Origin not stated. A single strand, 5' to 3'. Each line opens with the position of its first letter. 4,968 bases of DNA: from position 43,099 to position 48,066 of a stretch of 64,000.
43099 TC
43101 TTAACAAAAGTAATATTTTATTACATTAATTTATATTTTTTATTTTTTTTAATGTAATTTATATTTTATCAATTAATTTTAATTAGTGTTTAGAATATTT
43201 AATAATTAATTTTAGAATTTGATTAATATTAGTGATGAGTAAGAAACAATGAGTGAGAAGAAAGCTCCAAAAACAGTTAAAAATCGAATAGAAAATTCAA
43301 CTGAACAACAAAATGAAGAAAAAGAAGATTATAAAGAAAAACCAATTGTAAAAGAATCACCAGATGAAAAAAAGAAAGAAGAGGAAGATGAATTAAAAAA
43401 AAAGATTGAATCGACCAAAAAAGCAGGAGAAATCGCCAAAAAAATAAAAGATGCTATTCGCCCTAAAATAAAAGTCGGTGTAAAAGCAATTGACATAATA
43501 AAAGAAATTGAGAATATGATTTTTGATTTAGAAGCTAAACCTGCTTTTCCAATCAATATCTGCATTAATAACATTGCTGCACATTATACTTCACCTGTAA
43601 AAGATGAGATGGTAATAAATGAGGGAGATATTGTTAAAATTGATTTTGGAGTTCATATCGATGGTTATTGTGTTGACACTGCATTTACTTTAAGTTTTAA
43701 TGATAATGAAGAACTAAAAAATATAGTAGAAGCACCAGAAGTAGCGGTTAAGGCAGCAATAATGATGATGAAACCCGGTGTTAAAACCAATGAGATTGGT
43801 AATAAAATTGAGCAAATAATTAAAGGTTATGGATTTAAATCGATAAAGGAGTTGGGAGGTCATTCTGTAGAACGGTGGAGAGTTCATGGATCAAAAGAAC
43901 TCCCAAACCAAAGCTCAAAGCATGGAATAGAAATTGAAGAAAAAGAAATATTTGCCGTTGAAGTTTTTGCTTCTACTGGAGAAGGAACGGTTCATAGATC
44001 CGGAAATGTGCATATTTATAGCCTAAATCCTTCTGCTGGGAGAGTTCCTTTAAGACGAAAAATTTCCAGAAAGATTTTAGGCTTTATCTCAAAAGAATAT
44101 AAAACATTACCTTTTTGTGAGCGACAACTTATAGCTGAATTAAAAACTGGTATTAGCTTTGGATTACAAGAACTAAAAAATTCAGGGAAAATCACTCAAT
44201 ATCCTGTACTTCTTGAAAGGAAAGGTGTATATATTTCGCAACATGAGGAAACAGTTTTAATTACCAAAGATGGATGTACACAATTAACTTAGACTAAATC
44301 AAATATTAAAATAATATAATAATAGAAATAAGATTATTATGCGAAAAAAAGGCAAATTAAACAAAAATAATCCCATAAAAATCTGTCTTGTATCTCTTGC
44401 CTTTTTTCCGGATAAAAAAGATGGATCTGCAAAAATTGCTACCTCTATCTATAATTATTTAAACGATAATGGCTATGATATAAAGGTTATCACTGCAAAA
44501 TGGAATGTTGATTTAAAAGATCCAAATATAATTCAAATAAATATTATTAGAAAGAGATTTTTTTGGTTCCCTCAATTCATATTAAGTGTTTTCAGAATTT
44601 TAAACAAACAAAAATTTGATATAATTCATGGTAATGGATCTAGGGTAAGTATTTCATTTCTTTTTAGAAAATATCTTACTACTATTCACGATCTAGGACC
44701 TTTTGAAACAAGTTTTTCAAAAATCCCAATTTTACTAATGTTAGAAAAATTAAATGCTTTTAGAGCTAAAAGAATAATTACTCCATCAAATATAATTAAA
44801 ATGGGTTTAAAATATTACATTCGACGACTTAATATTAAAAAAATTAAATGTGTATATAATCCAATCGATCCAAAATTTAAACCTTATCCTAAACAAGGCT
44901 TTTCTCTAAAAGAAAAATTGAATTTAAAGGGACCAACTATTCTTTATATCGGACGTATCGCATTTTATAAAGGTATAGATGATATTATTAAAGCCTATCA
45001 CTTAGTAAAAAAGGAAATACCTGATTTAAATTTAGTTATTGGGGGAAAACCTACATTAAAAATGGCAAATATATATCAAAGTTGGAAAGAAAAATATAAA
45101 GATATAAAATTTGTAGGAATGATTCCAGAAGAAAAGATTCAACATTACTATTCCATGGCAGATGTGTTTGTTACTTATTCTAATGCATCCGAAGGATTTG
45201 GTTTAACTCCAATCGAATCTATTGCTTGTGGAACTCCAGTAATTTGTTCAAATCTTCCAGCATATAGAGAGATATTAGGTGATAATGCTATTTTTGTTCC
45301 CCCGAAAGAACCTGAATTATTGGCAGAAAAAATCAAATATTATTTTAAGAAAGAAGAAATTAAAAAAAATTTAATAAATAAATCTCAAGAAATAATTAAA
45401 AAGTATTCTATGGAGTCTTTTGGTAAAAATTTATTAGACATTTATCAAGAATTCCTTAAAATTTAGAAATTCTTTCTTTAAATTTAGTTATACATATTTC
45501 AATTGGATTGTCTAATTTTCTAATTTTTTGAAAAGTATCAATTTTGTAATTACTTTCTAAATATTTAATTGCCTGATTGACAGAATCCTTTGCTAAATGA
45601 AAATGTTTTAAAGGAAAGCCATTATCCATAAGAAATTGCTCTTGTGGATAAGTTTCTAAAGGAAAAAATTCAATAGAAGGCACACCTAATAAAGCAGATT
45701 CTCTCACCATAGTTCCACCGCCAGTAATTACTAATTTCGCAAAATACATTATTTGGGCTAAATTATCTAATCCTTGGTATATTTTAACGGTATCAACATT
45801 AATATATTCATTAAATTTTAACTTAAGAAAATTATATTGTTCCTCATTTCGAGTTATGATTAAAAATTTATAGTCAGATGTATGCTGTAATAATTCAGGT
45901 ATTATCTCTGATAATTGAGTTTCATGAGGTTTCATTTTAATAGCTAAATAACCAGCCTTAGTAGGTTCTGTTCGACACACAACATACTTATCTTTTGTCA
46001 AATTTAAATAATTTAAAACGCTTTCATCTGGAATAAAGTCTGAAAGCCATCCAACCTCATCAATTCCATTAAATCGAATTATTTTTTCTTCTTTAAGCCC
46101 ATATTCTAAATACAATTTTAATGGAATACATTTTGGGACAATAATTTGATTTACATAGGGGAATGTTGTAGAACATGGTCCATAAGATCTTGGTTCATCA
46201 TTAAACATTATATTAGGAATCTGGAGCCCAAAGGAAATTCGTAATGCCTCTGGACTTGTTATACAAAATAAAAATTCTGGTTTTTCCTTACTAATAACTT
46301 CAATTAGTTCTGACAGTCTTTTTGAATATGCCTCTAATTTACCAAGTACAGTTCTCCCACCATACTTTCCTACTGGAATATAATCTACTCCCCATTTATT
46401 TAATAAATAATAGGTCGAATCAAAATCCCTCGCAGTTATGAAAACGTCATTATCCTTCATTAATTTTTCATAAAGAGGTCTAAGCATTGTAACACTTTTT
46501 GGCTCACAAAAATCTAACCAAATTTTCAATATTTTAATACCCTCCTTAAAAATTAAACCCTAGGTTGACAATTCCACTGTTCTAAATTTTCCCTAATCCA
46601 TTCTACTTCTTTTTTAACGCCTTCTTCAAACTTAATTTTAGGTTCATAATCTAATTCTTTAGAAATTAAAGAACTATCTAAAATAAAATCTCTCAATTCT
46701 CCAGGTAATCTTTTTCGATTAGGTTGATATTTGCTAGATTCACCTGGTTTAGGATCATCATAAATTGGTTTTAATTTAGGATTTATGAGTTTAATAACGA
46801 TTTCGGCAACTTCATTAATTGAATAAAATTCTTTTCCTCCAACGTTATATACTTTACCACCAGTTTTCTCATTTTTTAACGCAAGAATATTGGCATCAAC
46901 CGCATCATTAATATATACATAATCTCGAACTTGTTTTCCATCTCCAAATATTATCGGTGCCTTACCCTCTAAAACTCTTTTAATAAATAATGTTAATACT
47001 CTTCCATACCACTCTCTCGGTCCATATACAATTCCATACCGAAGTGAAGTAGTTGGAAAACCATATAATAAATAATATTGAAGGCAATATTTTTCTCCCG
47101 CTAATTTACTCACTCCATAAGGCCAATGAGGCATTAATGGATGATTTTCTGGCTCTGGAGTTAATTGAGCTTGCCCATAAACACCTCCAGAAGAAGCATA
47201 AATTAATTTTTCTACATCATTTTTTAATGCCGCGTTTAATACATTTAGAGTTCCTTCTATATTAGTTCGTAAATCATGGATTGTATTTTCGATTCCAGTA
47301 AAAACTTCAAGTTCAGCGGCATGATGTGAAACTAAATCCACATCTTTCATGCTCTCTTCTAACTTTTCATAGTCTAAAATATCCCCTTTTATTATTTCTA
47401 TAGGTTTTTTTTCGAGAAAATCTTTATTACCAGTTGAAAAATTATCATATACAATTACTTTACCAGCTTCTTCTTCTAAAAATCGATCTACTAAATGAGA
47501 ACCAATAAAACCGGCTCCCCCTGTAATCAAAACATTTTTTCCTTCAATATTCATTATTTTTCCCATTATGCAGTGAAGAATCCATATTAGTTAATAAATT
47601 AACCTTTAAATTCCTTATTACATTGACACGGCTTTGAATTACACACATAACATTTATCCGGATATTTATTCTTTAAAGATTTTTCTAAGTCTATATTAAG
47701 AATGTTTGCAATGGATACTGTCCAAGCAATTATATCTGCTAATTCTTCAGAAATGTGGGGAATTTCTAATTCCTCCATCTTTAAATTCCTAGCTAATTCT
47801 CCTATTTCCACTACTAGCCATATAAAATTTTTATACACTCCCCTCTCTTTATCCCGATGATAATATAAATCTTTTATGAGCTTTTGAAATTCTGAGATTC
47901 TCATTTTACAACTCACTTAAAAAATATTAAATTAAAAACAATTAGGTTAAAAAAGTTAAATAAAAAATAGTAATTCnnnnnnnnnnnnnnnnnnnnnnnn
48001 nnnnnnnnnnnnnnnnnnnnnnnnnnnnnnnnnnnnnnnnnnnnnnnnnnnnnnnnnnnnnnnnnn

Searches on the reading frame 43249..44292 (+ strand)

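Call 36: search_protein_families(library=pfam, proteins=[window:43249-44292:+], max_evalue=0.0001)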
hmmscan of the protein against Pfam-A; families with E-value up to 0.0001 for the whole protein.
window:43249-44292:+ (347 aa): 1 family
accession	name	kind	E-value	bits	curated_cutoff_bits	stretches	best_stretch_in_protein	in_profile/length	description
PF00557.29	Peptidase_M24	-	5e-33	115.1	23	1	55-249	2-199/208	Metallopeptidase family M24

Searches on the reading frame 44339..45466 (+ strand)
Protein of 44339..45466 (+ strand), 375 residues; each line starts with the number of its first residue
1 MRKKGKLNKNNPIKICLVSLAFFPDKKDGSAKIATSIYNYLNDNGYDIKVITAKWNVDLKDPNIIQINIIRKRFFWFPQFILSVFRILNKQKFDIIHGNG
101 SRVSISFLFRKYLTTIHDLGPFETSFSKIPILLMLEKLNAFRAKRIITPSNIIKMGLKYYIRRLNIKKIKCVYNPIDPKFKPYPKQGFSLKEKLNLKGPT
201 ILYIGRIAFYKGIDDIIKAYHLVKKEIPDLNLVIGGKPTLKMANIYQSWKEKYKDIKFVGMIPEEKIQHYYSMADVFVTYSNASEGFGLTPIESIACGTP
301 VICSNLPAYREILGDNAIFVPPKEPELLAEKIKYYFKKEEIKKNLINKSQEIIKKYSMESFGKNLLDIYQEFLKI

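Call 36: search_protein_families(library=pfam, proteins=[window:44339-45466:+], max_evalue=0.0001)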
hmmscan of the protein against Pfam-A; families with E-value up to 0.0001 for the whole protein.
window:44339-45466:+ (375 aa): 6 families
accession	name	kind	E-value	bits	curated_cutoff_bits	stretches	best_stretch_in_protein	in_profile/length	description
PF00534.26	Glycos_transf_1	-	3.1e-36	124.9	26.4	1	191-350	8-170/172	Glycosyl transferases group 1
PF13692.12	Glyco_trans_1_4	-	2e-26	93.4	27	1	199-334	2-138/142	Glycosyl transferases group 1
PF13439.12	Glyco_transf_4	-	5.7e-13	49.7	28.5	1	29-179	3-169/170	Glycosyltransferase Family 4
PF20706.3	GT4-conflict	-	1.5e-09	37.8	26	1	195-305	194-312/385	Family 4 Glycosyltransferase in conflict systems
PF13524.12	Glyco_trans_1_2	-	1.1e-08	35.6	25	1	225-356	10-133/144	Glycosyl transferase-like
PF13579.12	Glyco_trans_4_4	-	4.6e-05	24.3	29.7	1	29-151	2-136/158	Glycosyl transferase 4-like domain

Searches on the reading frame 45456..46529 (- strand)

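Call 36: search_protein_families(library=pfam, proteins=[window:45456-46529:-], max_evalue=0.0001)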
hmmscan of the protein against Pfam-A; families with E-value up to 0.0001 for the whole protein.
window:45456-46529:- (357 aa): 2 families
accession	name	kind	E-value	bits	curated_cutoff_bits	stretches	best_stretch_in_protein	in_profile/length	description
PF04007.18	DUF354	-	1.6e-46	159.4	22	1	1-350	1-344/349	Protein of unknown function (DUF354)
PF04101.22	Glyco_tran_28_C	-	1.4e-05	25.7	22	1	213-293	25-101/166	Glycosyltransferase family 28 C-terminal domain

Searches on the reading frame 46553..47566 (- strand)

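Call 36: search_protein_families(library=pfam, proteins=[window:46553-47566:-], max_evalue=0.0001)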
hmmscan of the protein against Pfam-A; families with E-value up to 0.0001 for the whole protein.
window:46553-47566:- (337 aa): 8 families
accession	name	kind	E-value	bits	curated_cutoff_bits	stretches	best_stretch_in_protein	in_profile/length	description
PF01370.27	Epimerase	-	3.7e-60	203.8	20.9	1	12-243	1-240/240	NAD dependent epimerase/dehydratase family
PF16363.11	GDP_Man_Dehyd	-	3.5e-54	184.9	27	1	13-319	1-331/332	GDP-mannose 4,6 dehydratase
PF01073.25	3Beta_HSD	-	4.2e-32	111.7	22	1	13-252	1-251/280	3-beta hydroxysteroid dehydrogenase/isomerase family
PF02719.21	Polysacc_synt_2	-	1.5e-23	83.9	20.2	1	12-263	1-249/293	Polysaccharide biosynthesis protein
PF04321.23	RmlD_sub_bind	-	1.5e-13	50.9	27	1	11-268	2-241/287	RmlD substrate binding domain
PF07993.18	NAD_binding_4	-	2.8e-13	50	20.1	1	64-184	77-211/258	Male sterility protein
PF13460.12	NAD_binding_10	-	6.4e-11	42.9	27.2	1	16-144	1-116/184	NAD(P)H-binding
PF05368.20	NmrA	-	9.5e-07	29.1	27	1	10-127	3-108/298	NmrA-like family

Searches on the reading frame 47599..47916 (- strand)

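Call 36: search_protein_families(library=pfam, proteins=[window:47599-47916:-], max_evalue=0.0001)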
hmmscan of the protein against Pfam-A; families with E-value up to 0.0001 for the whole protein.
window:47599-47916:- (105 aa): 1 family
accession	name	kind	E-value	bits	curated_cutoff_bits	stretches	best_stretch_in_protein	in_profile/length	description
PF03819.22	MazG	-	2.5e-07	31.3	22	1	33-82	9-60/74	MazG nucleotide pyrophosphohydrolase domain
